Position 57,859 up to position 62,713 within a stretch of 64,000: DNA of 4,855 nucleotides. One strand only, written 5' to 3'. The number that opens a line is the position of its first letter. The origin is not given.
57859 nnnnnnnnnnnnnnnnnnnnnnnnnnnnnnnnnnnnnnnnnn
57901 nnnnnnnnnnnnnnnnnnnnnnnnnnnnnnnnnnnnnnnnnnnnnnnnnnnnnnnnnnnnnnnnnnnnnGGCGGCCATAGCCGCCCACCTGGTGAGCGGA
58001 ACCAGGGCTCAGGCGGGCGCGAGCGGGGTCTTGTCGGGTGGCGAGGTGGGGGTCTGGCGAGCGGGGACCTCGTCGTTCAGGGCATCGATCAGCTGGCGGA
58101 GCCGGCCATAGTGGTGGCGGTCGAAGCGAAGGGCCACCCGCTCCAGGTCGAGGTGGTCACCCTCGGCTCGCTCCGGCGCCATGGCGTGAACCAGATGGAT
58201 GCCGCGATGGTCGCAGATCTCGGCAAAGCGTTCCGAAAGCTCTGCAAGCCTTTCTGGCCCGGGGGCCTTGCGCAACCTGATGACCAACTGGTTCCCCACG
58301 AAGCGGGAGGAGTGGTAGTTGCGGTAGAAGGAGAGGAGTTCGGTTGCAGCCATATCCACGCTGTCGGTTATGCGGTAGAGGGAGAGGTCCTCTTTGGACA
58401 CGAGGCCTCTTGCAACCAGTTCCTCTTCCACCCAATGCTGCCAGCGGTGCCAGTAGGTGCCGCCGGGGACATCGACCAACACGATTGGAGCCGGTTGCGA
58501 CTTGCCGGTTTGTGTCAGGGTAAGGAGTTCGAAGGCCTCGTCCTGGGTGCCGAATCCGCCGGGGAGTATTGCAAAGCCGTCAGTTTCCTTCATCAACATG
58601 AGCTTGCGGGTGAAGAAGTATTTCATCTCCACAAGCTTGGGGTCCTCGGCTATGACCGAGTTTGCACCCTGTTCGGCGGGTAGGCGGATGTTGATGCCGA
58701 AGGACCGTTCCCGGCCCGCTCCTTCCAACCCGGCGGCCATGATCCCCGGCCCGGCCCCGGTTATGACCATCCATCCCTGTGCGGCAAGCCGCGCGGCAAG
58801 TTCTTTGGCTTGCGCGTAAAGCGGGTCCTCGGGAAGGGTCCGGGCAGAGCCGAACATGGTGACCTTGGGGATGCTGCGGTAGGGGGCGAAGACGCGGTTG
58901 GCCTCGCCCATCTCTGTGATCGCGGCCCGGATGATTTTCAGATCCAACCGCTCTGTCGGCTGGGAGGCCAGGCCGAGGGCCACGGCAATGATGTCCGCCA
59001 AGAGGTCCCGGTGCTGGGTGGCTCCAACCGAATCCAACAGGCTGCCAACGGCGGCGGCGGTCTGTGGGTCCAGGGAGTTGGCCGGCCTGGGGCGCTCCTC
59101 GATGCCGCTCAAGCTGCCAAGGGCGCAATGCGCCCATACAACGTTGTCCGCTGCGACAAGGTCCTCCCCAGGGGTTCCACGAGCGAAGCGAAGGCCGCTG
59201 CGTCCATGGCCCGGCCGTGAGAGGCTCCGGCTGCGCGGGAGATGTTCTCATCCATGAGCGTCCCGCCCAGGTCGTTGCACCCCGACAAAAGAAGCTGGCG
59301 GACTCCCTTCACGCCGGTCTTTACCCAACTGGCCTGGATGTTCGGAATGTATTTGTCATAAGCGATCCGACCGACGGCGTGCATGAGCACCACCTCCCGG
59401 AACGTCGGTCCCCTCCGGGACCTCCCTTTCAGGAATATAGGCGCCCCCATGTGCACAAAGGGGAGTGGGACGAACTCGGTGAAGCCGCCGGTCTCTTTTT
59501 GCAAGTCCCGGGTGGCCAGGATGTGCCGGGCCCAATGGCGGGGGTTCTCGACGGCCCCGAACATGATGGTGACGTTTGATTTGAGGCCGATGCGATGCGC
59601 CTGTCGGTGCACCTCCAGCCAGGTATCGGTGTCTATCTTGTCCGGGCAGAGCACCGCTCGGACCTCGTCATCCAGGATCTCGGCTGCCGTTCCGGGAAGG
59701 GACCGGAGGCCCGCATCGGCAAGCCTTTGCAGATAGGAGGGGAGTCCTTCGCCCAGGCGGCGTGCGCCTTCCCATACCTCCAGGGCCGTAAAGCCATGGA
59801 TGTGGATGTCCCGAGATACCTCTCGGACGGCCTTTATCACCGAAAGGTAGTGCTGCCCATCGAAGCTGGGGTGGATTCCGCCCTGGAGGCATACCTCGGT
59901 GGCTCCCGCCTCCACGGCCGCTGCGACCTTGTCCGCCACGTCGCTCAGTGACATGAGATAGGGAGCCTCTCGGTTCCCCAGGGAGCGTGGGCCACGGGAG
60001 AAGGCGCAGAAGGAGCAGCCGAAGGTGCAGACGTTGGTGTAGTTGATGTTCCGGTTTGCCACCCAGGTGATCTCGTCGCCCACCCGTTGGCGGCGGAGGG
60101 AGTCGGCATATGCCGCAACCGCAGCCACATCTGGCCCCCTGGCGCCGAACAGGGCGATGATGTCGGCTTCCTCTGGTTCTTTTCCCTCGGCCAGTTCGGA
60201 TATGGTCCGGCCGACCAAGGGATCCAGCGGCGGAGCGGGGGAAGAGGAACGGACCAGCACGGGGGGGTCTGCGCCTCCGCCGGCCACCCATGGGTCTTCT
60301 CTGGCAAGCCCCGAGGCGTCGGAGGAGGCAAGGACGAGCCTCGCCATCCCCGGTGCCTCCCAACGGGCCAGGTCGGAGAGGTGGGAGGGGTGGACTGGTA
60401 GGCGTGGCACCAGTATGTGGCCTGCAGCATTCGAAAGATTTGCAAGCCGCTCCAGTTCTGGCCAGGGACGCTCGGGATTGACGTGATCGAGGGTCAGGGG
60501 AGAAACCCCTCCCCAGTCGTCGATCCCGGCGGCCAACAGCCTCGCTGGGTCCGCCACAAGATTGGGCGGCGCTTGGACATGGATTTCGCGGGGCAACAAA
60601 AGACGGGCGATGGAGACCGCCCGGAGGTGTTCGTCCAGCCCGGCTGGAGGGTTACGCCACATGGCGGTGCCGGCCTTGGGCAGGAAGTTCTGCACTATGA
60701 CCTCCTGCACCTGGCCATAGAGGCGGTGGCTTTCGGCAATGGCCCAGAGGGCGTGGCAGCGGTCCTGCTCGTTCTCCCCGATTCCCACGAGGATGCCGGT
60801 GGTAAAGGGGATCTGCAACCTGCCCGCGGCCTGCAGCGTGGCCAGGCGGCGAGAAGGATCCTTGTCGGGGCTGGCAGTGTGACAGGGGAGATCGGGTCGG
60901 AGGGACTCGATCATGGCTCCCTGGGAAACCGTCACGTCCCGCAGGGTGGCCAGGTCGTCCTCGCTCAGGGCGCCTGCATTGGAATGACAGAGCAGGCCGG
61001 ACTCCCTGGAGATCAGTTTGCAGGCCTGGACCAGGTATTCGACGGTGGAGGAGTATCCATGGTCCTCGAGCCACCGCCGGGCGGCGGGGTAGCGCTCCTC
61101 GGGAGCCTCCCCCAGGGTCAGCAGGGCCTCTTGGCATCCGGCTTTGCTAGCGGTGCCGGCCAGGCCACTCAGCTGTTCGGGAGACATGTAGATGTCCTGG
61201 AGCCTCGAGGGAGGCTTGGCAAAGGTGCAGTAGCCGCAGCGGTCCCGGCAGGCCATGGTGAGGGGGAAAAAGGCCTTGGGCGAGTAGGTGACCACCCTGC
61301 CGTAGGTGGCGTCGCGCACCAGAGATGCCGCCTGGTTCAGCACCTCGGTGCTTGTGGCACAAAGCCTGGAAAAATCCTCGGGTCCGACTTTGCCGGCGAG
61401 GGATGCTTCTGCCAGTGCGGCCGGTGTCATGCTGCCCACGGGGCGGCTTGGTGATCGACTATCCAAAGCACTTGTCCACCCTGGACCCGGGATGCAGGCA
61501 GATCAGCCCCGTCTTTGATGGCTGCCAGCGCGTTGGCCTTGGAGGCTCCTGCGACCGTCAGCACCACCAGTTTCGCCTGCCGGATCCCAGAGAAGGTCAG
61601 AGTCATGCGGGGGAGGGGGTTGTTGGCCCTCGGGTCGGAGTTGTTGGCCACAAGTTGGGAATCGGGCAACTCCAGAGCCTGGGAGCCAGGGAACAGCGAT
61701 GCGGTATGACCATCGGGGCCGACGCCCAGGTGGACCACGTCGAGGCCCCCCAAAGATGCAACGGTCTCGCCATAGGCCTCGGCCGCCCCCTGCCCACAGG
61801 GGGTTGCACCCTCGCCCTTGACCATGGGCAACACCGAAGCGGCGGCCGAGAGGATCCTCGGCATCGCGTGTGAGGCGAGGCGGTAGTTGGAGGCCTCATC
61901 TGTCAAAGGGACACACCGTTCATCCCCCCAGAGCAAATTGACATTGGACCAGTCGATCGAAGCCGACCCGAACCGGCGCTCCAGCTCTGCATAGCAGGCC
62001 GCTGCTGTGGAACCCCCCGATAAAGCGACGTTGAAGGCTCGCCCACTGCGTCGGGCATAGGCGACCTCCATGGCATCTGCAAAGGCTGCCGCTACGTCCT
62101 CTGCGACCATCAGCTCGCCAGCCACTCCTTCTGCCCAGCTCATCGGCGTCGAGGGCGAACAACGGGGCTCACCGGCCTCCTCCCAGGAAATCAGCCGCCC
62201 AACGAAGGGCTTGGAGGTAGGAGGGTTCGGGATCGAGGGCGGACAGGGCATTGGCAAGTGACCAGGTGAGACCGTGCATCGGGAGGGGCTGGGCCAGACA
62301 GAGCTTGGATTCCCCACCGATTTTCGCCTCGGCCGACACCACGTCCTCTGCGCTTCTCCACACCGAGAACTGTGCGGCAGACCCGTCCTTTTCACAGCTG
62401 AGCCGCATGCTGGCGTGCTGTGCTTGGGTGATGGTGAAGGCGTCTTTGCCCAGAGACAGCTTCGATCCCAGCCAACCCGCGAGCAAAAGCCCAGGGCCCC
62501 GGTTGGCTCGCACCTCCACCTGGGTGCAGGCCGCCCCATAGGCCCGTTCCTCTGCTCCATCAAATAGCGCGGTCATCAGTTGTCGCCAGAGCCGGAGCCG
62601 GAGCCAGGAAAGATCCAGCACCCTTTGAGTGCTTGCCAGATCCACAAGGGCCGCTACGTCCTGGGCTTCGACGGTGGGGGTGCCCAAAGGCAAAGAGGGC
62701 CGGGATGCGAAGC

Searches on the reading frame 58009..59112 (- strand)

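Call 7: search_protein_families(library=pfam, proteins=[window:58009-59112:-], max_evalue=0.01)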
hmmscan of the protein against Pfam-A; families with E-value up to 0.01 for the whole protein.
window:58009-59112:- (367 aa): 2 families
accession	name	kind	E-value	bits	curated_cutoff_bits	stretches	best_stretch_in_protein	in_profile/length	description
PF03641.19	Lysine_decarbox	-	4.4e-25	88.8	27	1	136-258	14-130/131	Possible lysine decarboxylase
PF18306.6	LDcluster4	-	4.1e-09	36.7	26.3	1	83-193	3-110/151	SLOG cluster4 family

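Call 8: search_protein_families(library=ncbifam, proteins=[window:58009-59112:-], max_evalue=0.01)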
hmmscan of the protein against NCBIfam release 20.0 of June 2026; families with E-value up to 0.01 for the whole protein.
window:58009-59112:- (367 aa): 4 families
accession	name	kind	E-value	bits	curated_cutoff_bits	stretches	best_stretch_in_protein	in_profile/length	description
TIGR00730.1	TIGR00730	subfamily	1.7e-29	102.8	96.35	1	83-255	2-171/178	TIGR00730 family Rossman fold protein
NF058542.1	CtkRMPhLog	equivalog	5e-12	46.1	300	1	97-255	16-171/177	cytokinin riboside 5'-monophosphate phosphoribohydrolase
NF038390.1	Nsidase_PpnN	equivalog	3.1e-05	22.9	450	1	39-228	101-300/450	nucleotide 5'-monophosphate nucleosidase PpnN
TIGR00725.1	TIGR00725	hypoth_equivalog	4.2e-05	23.1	106.9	1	83-199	3-114/159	TIGR00725 family protein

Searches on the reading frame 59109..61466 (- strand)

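Call 7: search_protein_families(library=pfam, proteins=[window:59109-61466:-], max_evalue=0.01)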
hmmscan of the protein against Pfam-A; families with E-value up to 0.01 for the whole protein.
window:59109-61466:- (785 aa): 2 families
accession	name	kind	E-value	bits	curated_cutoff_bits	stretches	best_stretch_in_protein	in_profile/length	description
PF04055.27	Radical_SAM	-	6.2e-30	105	29.5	2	474-648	1-162/166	Radical SAM superfamily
PF19288.4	CofH_C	-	3.7e-13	49.8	27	1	661-752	3-93/125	CofH/MqnC C-terminal region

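Call 8: search_protein_families(library=ncbifam, proteins=[window:59109-61466:-], max_evalue=0.01)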
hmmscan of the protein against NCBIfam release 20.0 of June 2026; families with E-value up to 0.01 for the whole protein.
window:59109-61466:- (785 aa): 22 families
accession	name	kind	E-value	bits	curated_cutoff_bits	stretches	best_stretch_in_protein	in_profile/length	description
NF006687.0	PRK09234.1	equivalog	3.3e-285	948.5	1018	2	427-780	488-837/849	bifunctional FO biosynthesis protein CofGH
TIGR03551.1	F420_cofH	equivalog_domain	1.7e-148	494.1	374.1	2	433-779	3-344/345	5-amino-6-(D-ribitylamino)uracil--L-tyrosine 4-hydroxyphenyl transferase CofH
NF005609.0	PRK07360.1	equivalog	1.8e-130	435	426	2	422-780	12-368/374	7,8-didemethyl-8-hydroxy-5-deazariboflavin synthase subunit CofH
TIGR03550.1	F420_cofG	equivalog_domain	3.2e-125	417.6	213.35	2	60-372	1-315/322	7,8-didemethyl-8-hydroxy-5-deazariboflavin synthase CofG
NF004884.0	PRK06245.1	equivalog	4e-116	387.6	209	2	52-378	4-328/340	7,8-didemethyl-8-hydroxy-5-deazariboflavin synthase subunit CofG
TIGR00423.1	TIGR00423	subfamily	1.7e-114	382.3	260.25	1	466-778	1-308/310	CofH family radical SAM protein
TIGR03699.1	menaquin_MqnC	equivalog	2.6e-103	345.5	428.1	2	434-778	6-340/342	cyclic dehypoxanthinyl futalosine synthase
TIGR03700.1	mena_SCO4494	equivalog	5.7e-86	288.6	434.55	2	426-779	6-350/351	aminofutalosine synthase MqnE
NF006277.0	PRK08445.1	equivalog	9.7e-72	241.7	576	1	463-777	34-342/348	dehypoxanthine futalosine cyclase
NF006276.0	PRK08444.1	equivalog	2e-63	214.6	560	1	430-780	12-350/353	aminofutalosine synthase MqnE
NF004580.0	PRK05926.1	equivalog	1e-52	179.6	583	1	445-769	43-361/370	hypothetical protein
TIGR00433.2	bioB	equivalog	1.3e-17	64.1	225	2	123-294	91-254/307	biotin synthase BioB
TIGR03957.1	rSAM_HmdB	equivalog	3.1e-15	56.2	320.9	1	75-304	52-262/317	5,10-methenyltetrahydromethanopterin hydrogenase cofactor biosynthesis protein HmdB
TIGR03910.1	pyrrolys_PylB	equivalog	1.2e-13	50.7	348.2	1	39-294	34-271/347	methylornithine synthase PylB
TIGR03956.1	rSAM_HydE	equivalog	9.6e-10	38.2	254.6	1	432-667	12-231/340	[FeFe] hydrogenase H-cluster radical SAM maturase HydE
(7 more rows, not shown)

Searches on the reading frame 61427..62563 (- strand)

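Call 13: search_protein_families(library=pfam, proteins=[window:61427-62563:-], max_evalue=0.01)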
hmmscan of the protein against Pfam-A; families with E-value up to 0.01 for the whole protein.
window:61427-62563:- (378 aa): 1 family
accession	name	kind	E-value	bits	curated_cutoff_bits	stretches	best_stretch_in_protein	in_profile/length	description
PF01182.26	Glucosamine_iso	-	1.4e-51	176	27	1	153-367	6-225/225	Glucosamine-6-phosphate isomerases/6-phosphogluconolactonase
